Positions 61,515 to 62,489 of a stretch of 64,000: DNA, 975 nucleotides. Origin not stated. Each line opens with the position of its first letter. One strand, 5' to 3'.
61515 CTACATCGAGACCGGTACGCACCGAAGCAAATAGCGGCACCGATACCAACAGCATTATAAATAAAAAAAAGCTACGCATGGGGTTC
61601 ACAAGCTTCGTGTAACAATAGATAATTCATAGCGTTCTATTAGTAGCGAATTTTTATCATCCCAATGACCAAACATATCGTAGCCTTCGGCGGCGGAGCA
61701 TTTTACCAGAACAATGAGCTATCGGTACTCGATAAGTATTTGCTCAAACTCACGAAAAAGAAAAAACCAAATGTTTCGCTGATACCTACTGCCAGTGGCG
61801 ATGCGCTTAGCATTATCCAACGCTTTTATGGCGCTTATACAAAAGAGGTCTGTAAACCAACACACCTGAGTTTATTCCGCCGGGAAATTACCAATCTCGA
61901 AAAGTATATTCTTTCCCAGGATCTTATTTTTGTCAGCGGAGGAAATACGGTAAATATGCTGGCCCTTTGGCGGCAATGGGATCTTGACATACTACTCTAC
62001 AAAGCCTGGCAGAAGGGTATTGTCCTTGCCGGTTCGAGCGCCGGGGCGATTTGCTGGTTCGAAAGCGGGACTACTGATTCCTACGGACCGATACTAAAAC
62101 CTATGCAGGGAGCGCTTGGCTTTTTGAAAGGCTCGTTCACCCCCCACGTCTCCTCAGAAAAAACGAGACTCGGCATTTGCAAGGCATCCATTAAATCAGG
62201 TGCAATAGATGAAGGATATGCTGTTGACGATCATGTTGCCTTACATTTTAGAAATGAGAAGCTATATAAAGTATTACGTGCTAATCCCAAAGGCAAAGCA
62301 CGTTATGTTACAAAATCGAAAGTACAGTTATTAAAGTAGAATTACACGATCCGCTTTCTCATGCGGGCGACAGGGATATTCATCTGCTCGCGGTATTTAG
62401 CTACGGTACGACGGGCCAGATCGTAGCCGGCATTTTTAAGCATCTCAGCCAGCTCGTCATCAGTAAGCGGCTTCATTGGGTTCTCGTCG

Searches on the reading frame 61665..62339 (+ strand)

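Call 61: search_protein_families(library=pfam, proteins=[window:61665-62339:+], max_evalue=0.01)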
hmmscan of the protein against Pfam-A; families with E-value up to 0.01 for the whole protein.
window:61665-62339:+ (224 aa): 1 family
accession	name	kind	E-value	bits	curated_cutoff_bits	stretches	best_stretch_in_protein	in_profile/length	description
PF03575.23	Peptidase_S51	-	1.2e-47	162.7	23.9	1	6-200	2-203/206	Peptidase family S51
